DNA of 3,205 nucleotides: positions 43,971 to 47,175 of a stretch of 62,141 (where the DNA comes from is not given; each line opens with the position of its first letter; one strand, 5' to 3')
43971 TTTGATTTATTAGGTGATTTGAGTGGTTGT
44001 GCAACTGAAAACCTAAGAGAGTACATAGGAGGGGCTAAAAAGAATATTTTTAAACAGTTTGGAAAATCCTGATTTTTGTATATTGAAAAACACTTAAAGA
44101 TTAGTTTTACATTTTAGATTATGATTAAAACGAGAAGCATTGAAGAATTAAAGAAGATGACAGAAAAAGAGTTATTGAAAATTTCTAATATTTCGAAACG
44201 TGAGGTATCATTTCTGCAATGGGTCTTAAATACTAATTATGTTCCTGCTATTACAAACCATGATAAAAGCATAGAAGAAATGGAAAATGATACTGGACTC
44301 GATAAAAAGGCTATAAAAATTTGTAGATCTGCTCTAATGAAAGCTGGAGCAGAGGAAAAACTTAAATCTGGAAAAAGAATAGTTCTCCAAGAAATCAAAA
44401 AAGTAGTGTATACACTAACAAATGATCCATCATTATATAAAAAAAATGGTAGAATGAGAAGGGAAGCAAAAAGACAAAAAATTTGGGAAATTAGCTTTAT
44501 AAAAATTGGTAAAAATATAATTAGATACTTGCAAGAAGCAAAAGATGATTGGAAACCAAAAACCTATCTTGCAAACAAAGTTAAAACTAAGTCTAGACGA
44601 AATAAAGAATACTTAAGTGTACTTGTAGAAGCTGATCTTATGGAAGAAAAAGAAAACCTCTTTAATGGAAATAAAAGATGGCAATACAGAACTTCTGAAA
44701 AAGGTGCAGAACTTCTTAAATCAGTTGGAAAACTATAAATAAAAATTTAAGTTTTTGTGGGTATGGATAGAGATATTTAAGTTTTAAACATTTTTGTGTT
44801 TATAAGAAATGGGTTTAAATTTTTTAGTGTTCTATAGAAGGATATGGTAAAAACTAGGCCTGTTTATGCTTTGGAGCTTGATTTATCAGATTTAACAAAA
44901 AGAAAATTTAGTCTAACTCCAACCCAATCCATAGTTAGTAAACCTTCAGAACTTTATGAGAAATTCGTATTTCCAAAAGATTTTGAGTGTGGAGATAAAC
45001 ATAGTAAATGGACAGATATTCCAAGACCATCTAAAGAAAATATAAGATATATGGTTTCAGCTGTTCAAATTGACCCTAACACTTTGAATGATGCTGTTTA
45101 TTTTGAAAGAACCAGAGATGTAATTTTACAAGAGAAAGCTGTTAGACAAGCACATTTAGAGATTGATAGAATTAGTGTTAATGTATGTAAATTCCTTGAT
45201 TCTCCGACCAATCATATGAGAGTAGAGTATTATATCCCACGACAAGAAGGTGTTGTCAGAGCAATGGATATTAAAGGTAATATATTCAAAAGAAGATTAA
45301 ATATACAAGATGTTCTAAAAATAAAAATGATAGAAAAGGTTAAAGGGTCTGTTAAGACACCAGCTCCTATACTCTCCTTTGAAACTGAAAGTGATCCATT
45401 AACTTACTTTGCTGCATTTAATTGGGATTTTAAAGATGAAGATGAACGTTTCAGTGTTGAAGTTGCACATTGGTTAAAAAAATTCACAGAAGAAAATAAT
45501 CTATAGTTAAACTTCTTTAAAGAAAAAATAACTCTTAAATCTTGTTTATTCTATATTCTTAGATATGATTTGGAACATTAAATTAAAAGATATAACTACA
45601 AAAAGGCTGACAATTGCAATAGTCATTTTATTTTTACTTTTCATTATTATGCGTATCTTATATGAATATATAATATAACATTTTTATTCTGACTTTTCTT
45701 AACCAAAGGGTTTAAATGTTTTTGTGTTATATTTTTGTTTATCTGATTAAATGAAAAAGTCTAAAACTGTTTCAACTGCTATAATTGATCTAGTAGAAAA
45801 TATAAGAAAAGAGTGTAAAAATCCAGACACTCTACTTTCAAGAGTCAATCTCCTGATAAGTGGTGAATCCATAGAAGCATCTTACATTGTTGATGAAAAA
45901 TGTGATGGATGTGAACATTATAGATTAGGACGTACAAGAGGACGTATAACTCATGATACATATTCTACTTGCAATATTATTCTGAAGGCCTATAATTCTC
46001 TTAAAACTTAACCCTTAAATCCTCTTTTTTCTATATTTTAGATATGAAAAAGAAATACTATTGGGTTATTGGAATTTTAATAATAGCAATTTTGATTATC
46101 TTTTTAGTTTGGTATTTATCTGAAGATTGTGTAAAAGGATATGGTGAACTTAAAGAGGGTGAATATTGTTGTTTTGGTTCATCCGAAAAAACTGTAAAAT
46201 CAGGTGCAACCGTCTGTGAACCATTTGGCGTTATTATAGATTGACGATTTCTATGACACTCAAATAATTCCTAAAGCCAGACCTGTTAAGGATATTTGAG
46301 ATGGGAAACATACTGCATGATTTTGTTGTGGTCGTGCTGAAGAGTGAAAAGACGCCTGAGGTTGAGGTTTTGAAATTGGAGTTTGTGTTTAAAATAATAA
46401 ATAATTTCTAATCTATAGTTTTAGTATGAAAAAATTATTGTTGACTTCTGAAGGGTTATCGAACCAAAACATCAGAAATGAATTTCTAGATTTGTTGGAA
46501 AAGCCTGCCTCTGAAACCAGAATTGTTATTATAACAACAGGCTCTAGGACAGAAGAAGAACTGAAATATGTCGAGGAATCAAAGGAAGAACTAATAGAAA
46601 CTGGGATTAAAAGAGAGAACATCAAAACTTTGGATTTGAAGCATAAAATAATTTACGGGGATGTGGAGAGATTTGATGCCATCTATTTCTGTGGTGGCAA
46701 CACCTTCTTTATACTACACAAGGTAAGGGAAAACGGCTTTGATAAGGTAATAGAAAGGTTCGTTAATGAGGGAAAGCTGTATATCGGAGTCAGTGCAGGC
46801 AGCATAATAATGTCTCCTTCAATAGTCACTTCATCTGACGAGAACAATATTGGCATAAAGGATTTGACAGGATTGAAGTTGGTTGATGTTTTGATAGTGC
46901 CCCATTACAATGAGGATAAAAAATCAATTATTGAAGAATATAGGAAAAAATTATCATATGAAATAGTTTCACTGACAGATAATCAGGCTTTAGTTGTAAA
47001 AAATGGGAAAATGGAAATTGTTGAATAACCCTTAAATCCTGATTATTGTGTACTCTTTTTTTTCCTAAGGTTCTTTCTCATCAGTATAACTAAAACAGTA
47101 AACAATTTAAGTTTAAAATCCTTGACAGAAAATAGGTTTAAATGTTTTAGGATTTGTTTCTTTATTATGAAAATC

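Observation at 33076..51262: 18-kb island of ~35 short orphan genes joined by three families of long, near-identical promoter/junction modules that absorb the upstream stop codon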

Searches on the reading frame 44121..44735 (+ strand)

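Call 18: search_protein_families(library=pfam, max_evalue=0.01, proteins=[window:44121-44735:+])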
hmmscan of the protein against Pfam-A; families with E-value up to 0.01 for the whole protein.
window:44121-44735:+ (205 aa): 1 family
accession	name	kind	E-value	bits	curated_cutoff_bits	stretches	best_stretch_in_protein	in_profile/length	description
PF14947.12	HTH_45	-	0.00034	21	25.5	1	137-204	12-71/77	Winged helix-turn-helix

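Call 51: search_protein_families(library=phrogs, max_evalue=0.001, proteins=[window:44121-44735:+])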
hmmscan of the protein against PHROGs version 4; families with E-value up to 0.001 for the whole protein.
window:44121-44735:+ (205 aa): 0 families

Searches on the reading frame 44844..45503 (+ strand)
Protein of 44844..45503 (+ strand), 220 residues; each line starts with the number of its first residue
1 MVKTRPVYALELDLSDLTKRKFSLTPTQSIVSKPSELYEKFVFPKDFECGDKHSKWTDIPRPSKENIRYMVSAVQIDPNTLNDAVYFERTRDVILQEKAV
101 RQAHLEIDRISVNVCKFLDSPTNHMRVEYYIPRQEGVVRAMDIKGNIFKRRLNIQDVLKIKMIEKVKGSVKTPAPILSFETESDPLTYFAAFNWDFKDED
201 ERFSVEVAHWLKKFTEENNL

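Call 18: search_protein_families(library=pfam, max_evalue=0.01, proteins=[window:44844-45503:+])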
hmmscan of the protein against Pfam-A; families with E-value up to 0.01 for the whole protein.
window:44844-45503:+ (220 aa): 0 families

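Call 51: search_protein_families(library=phrogs, max_evalue=0.001, proteins=[window:44844-45503:+])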
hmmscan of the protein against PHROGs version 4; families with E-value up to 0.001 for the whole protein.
window:44844-45503:+ (220 aa): 0 families

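Call 54: search_protein_families(library=padloc, max_evalue=0.001, proteins=[window:44844-45503:+])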
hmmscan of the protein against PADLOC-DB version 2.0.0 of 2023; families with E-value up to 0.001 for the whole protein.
window:44844-45503:+ (220 aa): 0 families

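Call 55: search_protein_families(library=ncbifam, max_evalue=0.001, proteins=[window:44844-45503:+])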
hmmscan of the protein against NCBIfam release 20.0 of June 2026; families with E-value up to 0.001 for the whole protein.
window:44844-45503:+ (220 aa): 0 families

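Call 81: find_related_loci(query=window:44844-45503:+, collection=viral_contigs, flank=5000)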
Query window:44844-45503:+ (220 aa) in viral_contigs; peptide patterns used: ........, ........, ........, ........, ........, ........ (x = any residue, [..] = any of these).
18 stretches matched a pattern, but none encodes a relative of the query by tblastn (E <= 1e-3).

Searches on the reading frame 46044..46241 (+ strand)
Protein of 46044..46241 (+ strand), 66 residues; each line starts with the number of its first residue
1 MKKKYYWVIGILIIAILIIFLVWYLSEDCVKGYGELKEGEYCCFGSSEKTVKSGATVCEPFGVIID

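Call 18: search_protein_families(library=pfam, max_evalue=0.01, proteins=[window:46044-46241:+])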
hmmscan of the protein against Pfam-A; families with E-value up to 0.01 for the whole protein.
window:46044-46241:+ (66 aa): 1 family
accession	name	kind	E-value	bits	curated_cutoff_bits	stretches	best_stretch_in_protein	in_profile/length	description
PF23689.1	YldA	-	0.008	16.8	27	0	1-26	1-26/29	YldA-like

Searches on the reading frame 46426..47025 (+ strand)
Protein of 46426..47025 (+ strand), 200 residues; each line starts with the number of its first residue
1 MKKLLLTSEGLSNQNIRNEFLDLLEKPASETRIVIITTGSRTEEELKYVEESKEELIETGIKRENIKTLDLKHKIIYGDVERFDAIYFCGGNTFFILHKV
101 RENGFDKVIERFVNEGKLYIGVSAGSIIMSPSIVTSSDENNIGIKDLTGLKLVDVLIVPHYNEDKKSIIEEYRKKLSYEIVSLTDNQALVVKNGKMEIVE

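Call 18: search_protein_families(library=pfam, max_evalue=0.01, proteins=[window:46426-47025:+])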
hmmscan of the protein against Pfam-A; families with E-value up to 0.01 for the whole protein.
window:46426-47025:+ (200 aa): 2 families
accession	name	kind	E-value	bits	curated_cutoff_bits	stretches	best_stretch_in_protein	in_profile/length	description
PF03575.23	Peptidase_S51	-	7.5e-38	130.7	23.9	1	4-198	1-205/206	Peptidase family S51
PF07685.20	GATase_3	-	6.6e-06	26.3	27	1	81-159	39-117/196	CobB/CobQ-like glutamine amidotransferase domain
